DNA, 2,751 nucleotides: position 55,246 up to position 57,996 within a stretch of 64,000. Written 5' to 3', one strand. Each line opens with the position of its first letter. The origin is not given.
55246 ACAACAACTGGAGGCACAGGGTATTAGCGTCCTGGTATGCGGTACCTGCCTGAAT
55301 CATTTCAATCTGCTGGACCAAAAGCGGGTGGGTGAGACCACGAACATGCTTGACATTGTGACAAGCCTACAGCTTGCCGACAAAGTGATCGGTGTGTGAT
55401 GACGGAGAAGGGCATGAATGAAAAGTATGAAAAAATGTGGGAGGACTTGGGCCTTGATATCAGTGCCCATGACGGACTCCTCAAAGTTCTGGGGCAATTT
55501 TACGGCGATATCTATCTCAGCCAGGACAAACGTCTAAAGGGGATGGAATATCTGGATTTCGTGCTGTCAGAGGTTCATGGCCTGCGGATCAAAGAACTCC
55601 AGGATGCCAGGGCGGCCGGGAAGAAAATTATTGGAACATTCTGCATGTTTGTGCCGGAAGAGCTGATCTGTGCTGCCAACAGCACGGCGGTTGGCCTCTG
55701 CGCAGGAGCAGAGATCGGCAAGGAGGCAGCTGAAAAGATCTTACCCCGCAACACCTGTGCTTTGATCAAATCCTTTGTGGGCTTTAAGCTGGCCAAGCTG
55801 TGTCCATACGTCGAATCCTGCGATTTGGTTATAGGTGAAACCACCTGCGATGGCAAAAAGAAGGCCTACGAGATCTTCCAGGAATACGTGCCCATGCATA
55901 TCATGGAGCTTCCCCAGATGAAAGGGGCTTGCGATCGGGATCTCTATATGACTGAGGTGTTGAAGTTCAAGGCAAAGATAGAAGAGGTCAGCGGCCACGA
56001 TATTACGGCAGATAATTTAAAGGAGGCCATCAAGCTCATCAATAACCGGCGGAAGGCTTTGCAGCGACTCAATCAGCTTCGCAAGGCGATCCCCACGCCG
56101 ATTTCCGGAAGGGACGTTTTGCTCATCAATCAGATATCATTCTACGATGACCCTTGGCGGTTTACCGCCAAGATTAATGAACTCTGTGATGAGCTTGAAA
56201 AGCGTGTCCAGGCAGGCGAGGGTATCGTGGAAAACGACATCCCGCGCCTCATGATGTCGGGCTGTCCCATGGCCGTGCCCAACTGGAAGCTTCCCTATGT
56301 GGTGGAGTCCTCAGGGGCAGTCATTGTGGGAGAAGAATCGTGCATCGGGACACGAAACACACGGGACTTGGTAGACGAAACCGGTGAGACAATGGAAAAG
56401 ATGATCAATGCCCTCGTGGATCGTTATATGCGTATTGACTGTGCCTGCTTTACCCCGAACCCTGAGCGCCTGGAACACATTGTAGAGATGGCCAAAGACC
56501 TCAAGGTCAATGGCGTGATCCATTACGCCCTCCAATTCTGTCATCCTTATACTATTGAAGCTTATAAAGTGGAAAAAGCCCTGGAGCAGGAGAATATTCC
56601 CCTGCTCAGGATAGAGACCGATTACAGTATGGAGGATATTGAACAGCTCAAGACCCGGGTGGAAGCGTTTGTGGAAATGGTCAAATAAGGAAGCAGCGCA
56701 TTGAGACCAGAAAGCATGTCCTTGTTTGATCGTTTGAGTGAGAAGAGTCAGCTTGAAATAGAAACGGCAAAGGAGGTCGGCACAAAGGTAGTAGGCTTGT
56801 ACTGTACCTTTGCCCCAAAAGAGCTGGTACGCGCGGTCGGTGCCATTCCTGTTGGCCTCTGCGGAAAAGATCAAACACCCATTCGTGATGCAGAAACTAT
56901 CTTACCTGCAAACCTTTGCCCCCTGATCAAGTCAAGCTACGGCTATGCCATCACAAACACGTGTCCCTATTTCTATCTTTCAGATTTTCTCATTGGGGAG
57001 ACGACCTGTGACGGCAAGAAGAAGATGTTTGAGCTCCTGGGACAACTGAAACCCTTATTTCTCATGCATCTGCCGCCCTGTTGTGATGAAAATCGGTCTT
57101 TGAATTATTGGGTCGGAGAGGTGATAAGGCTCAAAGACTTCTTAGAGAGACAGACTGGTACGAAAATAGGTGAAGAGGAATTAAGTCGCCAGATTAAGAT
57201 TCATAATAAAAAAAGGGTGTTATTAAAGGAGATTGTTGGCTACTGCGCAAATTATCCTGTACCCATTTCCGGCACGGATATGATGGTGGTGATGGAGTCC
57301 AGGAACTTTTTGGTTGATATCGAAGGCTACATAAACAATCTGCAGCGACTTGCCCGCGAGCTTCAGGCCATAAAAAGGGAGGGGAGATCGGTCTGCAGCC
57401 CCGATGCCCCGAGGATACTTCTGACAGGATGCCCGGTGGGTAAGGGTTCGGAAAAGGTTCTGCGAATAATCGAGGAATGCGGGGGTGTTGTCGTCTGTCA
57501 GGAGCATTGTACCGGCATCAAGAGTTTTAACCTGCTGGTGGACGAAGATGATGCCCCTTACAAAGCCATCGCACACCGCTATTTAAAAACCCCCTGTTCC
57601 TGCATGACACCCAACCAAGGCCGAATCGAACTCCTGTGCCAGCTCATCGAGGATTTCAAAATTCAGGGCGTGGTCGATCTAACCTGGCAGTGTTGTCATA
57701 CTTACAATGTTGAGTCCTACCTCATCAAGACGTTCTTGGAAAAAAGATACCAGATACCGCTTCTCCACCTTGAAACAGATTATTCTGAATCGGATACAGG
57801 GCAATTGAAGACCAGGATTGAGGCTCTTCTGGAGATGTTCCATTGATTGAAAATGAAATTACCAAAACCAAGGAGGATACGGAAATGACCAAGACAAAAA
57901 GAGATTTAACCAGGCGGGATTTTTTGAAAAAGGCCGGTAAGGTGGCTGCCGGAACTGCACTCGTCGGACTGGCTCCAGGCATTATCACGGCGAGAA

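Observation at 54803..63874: An uncharacterised anaerobic module combining YedF, two HGD-D paralogs, an HgdC-like activase, a CmuA-like corrinoid methyltransferase and a NitT/TauT ABC importer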

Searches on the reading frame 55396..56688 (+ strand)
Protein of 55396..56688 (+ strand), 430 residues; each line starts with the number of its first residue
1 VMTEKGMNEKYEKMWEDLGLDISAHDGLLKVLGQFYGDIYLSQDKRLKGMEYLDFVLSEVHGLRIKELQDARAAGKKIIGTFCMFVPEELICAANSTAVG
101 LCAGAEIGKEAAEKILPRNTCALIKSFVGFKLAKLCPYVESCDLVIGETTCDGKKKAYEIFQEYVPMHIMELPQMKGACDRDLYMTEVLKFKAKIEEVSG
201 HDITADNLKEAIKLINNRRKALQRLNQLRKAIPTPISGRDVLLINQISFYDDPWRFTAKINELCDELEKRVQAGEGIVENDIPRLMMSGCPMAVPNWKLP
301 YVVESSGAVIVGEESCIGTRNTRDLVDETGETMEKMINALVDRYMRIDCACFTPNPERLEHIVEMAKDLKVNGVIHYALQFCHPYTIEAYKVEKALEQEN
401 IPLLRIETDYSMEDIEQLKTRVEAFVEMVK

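Call 6: search_protein_families(library=pfam, proteins=[window:55396-56688:+], max_evalue=0.01)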
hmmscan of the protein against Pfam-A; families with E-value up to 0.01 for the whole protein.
window:55396-56688:+ (430 aa): 1 family
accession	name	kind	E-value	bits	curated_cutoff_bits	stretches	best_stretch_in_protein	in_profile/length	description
PF06050.19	HGD-D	-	4.3e-122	408.4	28.4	1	83-428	1-341/342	2-hydroxyglutaryl-CoA dehydratase, D-component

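Call 7: search_protein_families(library=ncbifam, proteins=[window:55396-56688:+], max_evalue=0.01)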
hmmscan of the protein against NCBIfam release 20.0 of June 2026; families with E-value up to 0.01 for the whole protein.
window:55396-56688:+ (430 aa): 6 families
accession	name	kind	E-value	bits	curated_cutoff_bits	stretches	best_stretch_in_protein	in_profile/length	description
NF040772.1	double_cubane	equivalog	5.3e-148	493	350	1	65-429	10-372/372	double-cubane-cluster-containing anaerobic reductase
NF052456.1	HyiscapDhHadC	equivalog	1.7e-34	119.4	700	1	72-429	24-372/372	(R)-2-hydroxyisocaproyl-CoA dehydratase subunit beta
TIGR03190.1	benz_CoA_bzdN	equivalog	4.7e-25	88.2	453.8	1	74-428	25-370/377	benzoyl-CoA reductase, bzd-type, subunit N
TIGR02263.1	benz_CoA_red_C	equivalog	1.2e-18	67.3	421.15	1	73-407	27-358/380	benzoyl-CoA reductase subunit C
TIGR03191.1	benz_CoA_bzdO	equivalog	6.7e-06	25.6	448.6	1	194-316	170-292/430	benzoyl-CoA reductase, bzd-type, subunit O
NF010535.0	PRK13923.1-3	equivalog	0.0057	16.5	257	0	156-227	77-151/193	sporulation-specific transcriptional regulator GerR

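Call 89: search_solved_structures(query=window:55396-56688:+, max_evalue=0.00001, show_alignments=1)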
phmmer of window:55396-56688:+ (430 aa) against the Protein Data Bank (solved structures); distinct sequences matched with E-value up to 0.00001: 5.
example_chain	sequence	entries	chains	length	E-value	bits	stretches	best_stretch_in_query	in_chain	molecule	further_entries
7yyl_C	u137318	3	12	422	1.1e-145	489.1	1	12-430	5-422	Dehydratase family protein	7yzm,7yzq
6eno_A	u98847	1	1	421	5e-145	486.9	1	13-429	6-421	Dehydratase family protein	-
8s02_B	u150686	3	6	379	1.2e-19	74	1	74-428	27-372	BzdN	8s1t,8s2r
3o3m_B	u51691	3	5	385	4e-19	72.2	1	73-429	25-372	beta subunit 2-hydroxyacyl-CoA dehydratase | beta-subunit 2-hydroxyacyl-CoA dehydratase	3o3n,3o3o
9g87_B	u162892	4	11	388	3.4e-18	69.2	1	71-429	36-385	3-methylbenzoyl-CoA reductase gamma subunit MbdN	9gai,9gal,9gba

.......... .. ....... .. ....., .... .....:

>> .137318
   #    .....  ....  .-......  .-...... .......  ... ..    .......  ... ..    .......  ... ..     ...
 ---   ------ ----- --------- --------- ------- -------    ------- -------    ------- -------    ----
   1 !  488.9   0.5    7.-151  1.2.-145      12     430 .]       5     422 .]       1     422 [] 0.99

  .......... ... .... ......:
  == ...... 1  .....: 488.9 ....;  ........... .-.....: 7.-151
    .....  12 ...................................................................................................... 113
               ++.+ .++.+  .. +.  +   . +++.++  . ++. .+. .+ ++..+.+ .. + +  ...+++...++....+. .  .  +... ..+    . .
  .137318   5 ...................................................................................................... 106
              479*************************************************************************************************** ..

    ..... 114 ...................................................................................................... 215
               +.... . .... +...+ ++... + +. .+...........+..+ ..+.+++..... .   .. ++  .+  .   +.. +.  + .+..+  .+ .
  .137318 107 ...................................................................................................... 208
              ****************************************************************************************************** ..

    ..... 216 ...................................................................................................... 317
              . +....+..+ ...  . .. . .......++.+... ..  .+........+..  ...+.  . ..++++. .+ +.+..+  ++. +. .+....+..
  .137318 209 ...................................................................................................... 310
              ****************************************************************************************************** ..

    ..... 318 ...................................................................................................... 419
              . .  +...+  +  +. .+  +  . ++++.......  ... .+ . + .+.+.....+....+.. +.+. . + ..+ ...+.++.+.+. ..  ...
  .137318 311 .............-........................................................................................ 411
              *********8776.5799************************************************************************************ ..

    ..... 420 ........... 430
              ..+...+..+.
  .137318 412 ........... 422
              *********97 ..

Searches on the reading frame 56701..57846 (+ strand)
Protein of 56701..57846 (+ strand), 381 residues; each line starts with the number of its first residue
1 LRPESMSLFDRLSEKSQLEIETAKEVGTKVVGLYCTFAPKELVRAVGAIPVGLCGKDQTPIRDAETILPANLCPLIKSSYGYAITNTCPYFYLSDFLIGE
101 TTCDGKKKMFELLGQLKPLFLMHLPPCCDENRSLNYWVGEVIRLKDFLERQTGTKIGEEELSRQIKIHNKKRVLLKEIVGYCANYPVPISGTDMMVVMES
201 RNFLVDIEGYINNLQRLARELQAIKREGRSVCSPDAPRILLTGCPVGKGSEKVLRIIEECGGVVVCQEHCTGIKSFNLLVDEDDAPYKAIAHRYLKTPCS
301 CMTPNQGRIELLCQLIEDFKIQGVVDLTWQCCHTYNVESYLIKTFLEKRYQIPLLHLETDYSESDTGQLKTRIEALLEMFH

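Call 6: search_protein_families(library=pfam, proteins=[window:56701-57846:+], max_evalue=0.01)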
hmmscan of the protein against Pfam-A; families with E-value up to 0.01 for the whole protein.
window:56701-57846:+ (381 aa): 1 family
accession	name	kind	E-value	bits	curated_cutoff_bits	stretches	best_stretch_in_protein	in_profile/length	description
PF06050.19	HGD-D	-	1.6e-121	406.5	28.4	1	35-379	1-341/342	2-hydroxyglutaryl-CoA dehydratase, D-component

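Call 7: search_protein_families(library=ncbifam, proteins=[window:56701-57846:+], max_evalue=0.01)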
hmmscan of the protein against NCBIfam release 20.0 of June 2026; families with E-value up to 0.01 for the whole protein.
window:56701-57846:+ (381 aa): 6 families
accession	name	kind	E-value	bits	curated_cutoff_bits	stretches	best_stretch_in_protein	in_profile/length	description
NF040772.1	double_cubane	equivalog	2.3e-151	504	350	1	9-379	1-371/372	double-cubane-cluster-containing anaerobic reductase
NF052456.1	HyiscapDhHadC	equivalog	2.6e-31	108.9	700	1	20-379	19-371/372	(R)-2-hydroxyisocaproyl-CoA dehydratase subunit beta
TIGR03190.1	benz_CoA_bzdN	equivalog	1.7e-20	73.2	453.8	1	25-379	24-370/377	benzoyl-CoA reductase, bzd-type, subunit N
TIGR02263.1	benz_CoA_red_C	equivalog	3.3e-17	62.5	421.15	1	8-344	11-345/380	benzoyl-CoA reductase subunit C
NF052455.1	HyiscapDhHadB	equivalog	8.7e-05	21.3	750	1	102-379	113-393/398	(R)-2-hydroxyisocaproyl-CoA dehydratase subunit alpha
TIGR02260.1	benz_CoA_red_B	equivalog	0.0015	17.3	486.55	1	236-379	267-412/413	benzoyl-CoA reductase subunit B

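Call 42: search_solved_structures(query=window:56701-57846:+, max_evalue=0.00001, show_alignments=1)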
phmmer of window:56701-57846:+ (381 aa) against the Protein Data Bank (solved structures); distinct sequences matched with E-value up to 0.00001: 5.
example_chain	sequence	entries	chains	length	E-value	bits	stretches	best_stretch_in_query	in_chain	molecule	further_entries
7yyl_C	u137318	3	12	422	5e-89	302.4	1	2-380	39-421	Dehydratase family protein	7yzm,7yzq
6eno_A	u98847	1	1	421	6.6e-89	302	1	2-379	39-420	Dehydratase family protein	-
3o3m_B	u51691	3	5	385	9.1e-20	74.4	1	23-380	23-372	beta subunit 2-hydroxyacyl-CoA dehydratase | beta-subunit 2-hydroxyacyl-CoA dehydratase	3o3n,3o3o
8s02_B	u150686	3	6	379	1.9e-16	63.5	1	25-379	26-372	BzdN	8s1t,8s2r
9g87_B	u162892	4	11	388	4.5e-14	55.7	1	24-198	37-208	3-methylbenzoyl-CoA reductase gamma subunit MbdN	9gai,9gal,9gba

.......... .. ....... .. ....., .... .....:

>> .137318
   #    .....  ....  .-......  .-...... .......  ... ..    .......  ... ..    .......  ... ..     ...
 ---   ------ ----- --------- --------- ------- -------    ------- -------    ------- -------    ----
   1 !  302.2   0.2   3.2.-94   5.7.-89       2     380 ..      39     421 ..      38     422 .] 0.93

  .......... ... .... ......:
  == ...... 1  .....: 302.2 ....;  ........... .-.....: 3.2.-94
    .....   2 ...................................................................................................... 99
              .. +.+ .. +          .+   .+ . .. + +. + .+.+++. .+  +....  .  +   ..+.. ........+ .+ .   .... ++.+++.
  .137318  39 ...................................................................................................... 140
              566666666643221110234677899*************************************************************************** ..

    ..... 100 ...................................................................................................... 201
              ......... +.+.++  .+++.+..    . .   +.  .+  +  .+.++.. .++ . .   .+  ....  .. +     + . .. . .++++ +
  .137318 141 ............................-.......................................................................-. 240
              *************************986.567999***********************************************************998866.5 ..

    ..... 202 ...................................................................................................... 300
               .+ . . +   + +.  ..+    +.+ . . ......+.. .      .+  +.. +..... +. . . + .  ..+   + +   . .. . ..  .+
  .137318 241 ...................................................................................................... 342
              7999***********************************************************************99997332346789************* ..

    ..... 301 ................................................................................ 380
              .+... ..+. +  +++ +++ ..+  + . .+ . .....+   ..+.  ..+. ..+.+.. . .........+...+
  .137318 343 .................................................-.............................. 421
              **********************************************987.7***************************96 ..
